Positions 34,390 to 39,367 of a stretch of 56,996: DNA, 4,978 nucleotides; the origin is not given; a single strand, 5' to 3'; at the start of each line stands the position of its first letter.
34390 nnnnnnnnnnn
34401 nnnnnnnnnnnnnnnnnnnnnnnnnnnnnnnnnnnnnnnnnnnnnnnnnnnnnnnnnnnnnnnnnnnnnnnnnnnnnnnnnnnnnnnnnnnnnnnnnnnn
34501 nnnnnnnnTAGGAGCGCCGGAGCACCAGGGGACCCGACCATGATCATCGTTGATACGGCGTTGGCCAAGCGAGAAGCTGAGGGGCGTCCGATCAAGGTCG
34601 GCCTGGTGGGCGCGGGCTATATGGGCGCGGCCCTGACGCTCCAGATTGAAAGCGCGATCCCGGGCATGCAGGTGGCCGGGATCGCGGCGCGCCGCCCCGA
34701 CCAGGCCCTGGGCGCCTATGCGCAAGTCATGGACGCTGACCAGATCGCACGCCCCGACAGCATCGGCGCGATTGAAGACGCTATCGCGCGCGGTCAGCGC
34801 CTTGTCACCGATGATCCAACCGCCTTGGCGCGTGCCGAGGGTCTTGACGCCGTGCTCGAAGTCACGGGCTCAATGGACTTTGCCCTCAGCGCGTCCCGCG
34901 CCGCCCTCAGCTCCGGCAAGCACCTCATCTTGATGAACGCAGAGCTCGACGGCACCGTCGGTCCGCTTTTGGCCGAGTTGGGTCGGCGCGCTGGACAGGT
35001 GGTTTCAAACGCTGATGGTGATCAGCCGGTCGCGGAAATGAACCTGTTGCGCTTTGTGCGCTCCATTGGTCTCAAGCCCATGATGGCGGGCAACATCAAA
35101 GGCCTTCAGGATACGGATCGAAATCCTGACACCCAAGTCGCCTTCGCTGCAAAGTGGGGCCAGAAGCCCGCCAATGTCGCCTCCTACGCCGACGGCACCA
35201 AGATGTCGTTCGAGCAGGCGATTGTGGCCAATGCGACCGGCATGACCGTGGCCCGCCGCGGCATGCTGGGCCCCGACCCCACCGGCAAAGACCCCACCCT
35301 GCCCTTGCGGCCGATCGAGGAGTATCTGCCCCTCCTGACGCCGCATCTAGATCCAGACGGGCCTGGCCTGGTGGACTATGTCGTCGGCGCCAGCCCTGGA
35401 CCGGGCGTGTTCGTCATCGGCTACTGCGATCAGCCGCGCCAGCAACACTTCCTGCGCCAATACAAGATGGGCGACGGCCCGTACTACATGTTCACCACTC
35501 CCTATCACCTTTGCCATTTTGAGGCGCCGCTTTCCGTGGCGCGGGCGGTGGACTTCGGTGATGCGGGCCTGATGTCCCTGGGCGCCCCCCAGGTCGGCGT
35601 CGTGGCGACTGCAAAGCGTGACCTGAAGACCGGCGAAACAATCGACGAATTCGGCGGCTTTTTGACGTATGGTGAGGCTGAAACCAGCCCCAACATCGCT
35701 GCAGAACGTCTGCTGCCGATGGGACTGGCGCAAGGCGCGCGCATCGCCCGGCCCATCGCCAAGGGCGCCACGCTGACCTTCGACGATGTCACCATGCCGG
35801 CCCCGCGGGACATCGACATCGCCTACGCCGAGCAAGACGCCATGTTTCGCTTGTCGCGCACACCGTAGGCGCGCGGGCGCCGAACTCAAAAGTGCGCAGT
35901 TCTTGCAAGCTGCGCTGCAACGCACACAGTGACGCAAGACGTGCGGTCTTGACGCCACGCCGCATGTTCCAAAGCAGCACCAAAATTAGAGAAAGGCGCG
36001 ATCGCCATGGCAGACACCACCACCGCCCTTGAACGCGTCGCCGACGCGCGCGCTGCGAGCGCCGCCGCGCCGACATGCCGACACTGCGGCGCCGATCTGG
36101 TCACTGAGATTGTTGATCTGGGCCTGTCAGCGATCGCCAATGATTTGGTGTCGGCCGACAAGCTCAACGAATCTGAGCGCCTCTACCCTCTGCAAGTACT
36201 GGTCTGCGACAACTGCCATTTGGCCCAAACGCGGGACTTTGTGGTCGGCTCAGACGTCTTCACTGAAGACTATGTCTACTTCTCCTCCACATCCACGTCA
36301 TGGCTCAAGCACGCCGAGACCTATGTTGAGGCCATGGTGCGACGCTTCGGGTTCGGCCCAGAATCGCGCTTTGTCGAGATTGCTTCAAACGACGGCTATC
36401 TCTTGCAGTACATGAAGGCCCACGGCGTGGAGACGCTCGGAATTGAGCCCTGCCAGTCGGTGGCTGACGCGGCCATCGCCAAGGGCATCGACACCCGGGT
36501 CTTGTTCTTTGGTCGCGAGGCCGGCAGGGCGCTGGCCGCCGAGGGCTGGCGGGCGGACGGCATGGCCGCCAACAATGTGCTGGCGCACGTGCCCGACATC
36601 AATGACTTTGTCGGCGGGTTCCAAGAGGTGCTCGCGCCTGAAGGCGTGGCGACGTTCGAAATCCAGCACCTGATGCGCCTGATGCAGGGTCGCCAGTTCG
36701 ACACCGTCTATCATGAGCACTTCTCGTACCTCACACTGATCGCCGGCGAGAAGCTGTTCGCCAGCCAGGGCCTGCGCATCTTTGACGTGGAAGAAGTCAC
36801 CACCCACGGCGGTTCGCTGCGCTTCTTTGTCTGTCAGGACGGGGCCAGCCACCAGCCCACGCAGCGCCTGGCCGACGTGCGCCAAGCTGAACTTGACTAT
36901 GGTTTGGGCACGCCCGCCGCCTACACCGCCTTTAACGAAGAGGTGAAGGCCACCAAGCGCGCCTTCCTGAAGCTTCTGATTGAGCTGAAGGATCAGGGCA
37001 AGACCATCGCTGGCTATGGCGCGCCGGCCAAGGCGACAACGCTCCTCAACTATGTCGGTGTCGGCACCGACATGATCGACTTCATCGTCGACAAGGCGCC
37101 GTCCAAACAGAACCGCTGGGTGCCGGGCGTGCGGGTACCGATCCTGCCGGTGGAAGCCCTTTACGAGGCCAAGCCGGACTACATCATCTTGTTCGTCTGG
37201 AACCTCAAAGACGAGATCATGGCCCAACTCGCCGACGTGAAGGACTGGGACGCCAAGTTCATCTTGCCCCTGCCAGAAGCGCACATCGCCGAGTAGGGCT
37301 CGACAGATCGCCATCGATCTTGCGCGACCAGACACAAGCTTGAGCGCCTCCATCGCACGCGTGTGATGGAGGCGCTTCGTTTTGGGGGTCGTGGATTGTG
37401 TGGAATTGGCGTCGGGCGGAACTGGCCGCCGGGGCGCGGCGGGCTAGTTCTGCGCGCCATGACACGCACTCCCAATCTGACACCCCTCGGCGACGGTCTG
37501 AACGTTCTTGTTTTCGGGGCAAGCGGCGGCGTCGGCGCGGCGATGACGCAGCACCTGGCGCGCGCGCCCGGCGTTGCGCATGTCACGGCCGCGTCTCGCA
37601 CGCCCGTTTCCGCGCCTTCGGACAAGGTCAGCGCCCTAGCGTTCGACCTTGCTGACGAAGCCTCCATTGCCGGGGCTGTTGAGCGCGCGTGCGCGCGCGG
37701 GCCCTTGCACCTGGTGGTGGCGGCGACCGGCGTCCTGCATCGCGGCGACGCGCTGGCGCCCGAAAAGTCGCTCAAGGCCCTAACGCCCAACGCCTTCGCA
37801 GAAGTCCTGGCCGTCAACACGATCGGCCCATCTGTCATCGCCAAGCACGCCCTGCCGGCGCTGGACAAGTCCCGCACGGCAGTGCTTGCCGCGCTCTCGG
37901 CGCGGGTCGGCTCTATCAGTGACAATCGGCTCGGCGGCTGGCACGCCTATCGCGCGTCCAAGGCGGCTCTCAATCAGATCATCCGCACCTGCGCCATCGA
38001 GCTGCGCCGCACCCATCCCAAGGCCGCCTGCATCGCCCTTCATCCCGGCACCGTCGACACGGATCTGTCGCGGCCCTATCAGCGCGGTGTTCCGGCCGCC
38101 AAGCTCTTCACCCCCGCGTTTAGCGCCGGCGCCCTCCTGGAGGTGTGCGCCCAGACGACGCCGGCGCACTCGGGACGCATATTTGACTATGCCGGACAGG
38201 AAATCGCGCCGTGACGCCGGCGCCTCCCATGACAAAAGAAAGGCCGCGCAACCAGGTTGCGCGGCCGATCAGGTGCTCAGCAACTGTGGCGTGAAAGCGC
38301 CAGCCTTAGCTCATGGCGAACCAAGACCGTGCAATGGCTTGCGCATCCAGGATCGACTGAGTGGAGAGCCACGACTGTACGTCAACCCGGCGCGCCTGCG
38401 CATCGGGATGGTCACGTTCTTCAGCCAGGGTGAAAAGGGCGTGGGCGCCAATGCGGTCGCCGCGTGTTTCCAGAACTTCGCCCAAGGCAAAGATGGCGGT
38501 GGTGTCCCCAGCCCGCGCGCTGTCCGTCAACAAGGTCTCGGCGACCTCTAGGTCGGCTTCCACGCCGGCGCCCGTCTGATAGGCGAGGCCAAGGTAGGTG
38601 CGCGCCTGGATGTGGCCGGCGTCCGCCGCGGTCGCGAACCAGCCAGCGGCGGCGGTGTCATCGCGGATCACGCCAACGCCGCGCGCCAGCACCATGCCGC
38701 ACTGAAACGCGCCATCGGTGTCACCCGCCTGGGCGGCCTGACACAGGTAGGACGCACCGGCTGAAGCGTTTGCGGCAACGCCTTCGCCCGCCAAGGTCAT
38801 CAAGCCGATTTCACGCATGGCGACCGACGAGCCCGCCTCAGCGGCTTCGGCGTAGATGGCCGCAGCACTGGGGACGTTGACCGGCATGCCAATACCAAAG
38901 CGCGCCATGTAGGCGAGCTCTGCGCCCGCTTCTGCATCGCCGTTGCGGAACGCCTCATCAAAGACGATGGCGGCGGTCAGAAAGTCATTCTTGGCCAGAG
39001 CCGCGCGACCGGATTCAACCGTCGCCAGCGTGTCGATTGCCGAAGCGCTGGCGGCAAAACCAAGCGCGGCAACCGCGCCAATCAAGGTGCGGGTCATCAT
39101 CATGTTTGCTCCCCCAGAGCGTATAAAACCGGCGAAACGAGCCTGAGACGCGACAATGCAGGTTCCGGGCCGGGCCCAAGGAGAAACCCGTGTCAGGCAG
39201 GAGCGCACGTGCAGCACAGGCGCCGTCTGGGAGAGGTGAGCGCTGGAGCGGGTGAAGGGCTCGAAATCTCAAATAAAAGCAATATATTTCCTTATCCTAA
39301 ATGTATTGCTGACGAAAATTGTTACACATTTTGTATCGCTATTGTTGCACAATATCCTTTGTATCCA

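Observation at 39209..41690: selD appears split: the SelD body has lost its catalytic N-terminal loop and about 1.5 kb of foreign DNA sits in its place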

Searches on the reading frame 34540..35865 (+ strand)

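Call 33: search_protein_families(library=ncbifam, proteins=[window:34540-35865:+], max_evalue=0.001)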
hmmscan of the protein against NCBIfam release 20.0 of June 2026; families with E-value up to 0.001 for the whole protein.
window:34540-35865:+ (442 aa): 1 family
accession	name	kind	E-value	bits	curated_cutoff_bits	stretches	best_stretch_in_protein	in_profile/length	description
NF004976.0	PRK06349.1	subfamily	9.6e-06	24.9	205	1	67-153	41-125/430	homoserine dehydrogenase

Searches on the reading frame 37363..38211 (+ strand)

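Call 10: search_protein_families(library=ncbifam, proteins=[window:37363-38211:+], max_evalue=0.01)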
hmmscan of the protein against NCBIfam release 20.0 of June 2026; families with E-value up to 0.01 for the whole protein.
window:37363-38211:+ (283 aa): 148 families (the best 25 are shown)
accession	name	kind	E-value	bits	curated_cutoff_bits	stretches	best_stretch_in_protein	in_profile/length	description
NF006532.0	PRK09009.1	equivalog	1.4e-61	208.1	330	1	47-281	2-233/235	SDR family oxidoreductase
NF005403.0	PRK06953.1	equivalog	2e-27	96.1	254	1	48-281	4-220/222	SDR family oxidoreductase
NF006035.0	PRK08177.1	equivalog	9.5e-22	77.6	251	1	47-280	6-225/228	SDR family oxidoreductase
NF049951.1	HglthnlMButDhIsoH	equivalog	2.4e-20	72.9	350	1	48-278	4-221/226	1-hydroxy-2-glutathionyl-2-methyl-3-butene dehydrogenase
NF009468.0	PRK12826.1-4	equivalog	4.9e-17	62.5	318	1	47-234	9-193/256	SDR family oxidoreductase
NF006074.0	PRK08220.1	equivalog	1.8e-16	60.5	312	1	46-237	9-186/251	2,3-dihydro-2,3-dihydroxybenzoate dehydrogenase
NF006118.0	PRK08264.1-4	subfamily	1.8e-16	60.4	279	1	45-237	5-187/244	SDR family oxidoreductase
NF005559.1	PRK07231.1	subfamily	1.9e-16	60.3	215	1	45-237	4-192/249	glucose 1-dehydrogenase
NF009466.0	PRK12826.1-2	subfamily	2.7e-16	59.8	222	1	47-239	5-195/248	3-oxoacyl-ACP reductase FabG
NF006073.0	PRK08219.1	equivalog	6.3e-16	58.8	218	1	48-238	6-181/227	SDR family oxidoreductase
TIGR04316.1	dhbA_paeA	equivalog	4.7e-15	55.9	300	1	48-237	1-186/250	2,3-dihydro-2,3-dihydroxybenzoate dehydrogenase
NF006120.0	PRK08264.1-6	subfamily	9.1e-15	54.9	274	1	47-237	9-190/246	SDR family oxidoreductase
NF004202.0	PRK05653.2-2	equivalog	1.6e-14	54.1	333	1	45-234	7-193/259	3-oxoacyl-ACP reductase FabG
NF006119.0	PRK08264.1-5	subfamily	5.9e-14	52.1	249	1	46-237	7-180/233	SDR family oxidoreductase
NF004526.0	PRK05872.1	subfamily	5.9e-14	51.8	276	1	45-243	10-202/297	short-chain dehydrogenase/reductase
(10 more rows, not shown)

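Call 11: search_protein_families(library=pfam, proteins=[window:37363-38211:+], max_evalue=0.01)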
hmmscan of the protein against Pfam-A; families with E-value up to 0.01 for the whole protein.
window:37363-38211:+ (283 aa): 7 families
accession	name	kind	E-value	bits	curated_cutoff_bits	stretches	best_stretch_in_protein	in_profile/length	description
PF00106.31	adh_short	-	8.4e-20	71.5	26.6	1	48-239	3-190/195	short chain dehydrogenase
PF13561.12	adh_short_C2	-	6.6e-14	52.5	27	1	53-240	2-185/236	Enoyl-(Acyl carrier protein) reductase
PF23441.1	SDR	-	0.00015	21.7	27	1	78-235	50-198/258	SDR-like rossmann domain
PF08659.16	KR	-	0.00041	20.8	22.6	1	48-128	3-95/180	KR domain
PF01370.27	Epimerase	-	0.0023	17.8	20.9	1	48-117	1-71/240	NAD dependent epimerase/dehydratase family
PF13460.12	NAD_binding_10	-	0.0029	17.9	27.2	1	52-109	1-61/184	NAD(P)H-binding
PF03435.24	Sacchrp_dh_NADP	-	0.003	18.3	25.1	1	48-102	1-61/129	Saccharopine dehydrogenase NADP binding domain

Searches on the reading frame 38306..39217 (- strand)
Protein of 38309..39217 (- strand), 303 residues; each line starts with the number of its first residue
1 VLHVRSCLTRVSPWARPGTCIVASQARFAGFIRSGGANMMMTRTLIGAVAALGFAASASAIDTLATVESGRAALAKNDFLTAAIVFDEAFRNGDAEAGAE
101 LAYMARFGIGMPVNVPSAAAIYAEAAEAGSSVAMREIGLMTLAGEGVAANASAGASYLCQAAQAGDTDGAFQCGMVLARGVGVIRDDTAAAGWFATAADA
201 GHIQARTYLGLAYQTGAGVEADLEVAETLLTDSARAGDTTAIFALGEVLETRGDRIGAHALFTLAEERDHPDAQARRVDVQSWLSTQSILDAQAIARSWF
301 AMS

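Call 10: search_protein_families(library=ncbifam, proteins=[window:38309-39217:-], max_evalue=0.01)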
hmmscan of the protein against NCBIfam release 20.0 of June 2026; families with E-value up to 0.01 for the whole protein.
window:38309-39217:- (303 aa): 3 families
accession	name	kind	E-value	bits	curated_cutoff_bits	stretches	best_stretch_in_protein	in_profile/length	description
NF033786.1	phenyl_MerG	equivalog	4.3e-06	26.8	350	2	106-207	40-149/217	phenylmercury resistance protein MerG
NF038194.1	AlgK_TPR_lipo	equivalog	0.00014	20.7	700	1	173-295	304-429/448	alginate biosynthesis TPR repeat lipoprotein AlgK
NF047621.1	FlgprotMotXVib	equivalog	0.00017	21.1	330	1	171-249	76-154/211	flagellar protein MotX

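Call 11: search_protein_families(library=pfam, proteins=[window:38309-39217:-], max_evalue=0.01)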
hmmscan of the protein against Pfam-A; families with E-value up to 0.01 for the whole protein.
window:38309-39217:- (303 aa): 1 family
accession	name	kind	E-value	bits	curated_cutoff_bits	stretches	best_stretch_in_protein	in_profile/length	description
PF08238.18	Sel1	-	4.5e-15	56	30.7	1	169-202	3-36/36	Sel1 repeat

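Call 41: find_encoding_contigs(protein=window:38306-39103:-, flank=10000, max_places=10)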
Protein window:38306-39103:- (265 aa): 1 contig read that carries it; 1 place shown.
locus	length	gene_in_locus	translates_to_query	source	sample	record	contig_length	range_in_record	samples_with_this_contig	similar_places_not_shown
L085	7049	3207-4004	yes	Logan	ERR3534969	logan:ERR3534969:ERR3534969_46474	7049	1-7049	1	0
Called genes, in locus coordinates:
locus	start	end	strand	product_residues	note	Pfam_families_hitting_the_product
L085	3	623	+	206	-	?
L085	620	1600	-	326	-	PF00586:AIRS, PF02769:AIRS_C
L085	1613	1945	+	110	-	-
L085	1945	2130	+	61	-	-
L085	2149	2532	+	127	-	PF02661:Fic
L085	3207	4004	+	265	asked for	-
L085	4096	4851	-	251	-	PF00106:adh_short, PF13561:adh_short_C2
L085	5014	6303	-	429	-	PF08421:Methyltransf_13, PF13489:Methyltransf_23, PF08242:Methyltransf_12 (weak), PF08484:Methyltransf_14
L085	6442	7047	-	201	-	?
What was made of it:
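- Tried and rejected: A look-up of the Sel1 neighbour returned only the same contig (call 41).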

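Call 60: find_related_loci(query=window:38309-39103:-, collection=metagenome_contigs, flank=6000)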
Query window:38309-39103:- (265 aa) in metagenome_contigs; peptide patterns used: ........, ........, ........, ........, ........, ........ (x = any residue, [..] = any of these).
600 stretches matched a pattern, but none encodes a relative of the query by tblastn (E <= 1e-3).
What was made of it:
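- Tried and rejected: A metagenome scan with Sel1 found nothing (call 60).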

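Call 61: find_homologous_proteins(query=window:38309-39103:-, max_evalue=1e-10)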
Query window:38309-39103:- (265 aa): 18 proteins with E <= 1e-10 among 8000 candidates.
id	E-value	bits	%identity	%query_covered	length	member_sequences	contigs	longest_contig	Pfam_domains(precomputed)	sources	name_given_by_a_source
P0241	5.2e-25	106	33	82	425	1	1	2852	PF08238.19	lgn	-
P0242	7.9e-25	106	34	72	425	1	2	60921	PF08238.19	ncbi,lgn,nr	nr:SEL1-like repeat protein [Mesorhizobium sp.]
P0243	3.6e-24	104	35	68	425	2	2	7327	PF08238.19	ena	-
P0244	5.2e-21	93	32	60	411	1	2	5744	PF08238.19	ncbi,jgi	jgi:TPR repeat protein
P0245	3.3e-18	84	37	66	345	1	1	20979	PF08238.19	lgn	-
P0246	9.9e-18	83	28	68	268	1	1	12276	PF23310.2,PF08238.19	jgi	jgi:TPR repeat protein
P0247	2.8e-17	81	32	58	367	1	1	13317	PF08238.19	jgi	jgi:uncharacterized protein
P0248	2.5e-16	78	33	61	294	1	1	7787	PF08238.19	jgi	-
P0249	2.5e-15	75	38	31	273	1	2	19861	PF23310.2,PF08238.19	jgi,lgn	jgi:TPR repeat protein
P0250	4.6e-15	74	33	65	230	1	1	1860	PF08238.19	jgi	-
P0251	9.1e-15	73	34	66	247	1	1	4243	PF08238.19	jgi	-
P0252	2.9e-14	71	33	49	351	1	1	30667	PF08238.19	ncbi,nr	ncbi:MAG: sel1 repeat family protein [Alphaproteobacteria bacterium]|nr:sel1 repeat family protein [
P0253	8.8e-14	70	33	67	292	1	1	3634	PF08238.19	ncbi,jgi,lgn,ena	-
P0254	2.0e-13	68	30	60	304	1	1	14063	PF08238.19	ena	-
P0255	3.7e-13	68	33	63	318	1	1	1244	PF08238.19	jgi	jgi:TPR repeat protein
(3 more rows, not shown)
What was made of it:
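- Tried and rejected: The homologue search with Sel1 gave at most 35% identity (call 61).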
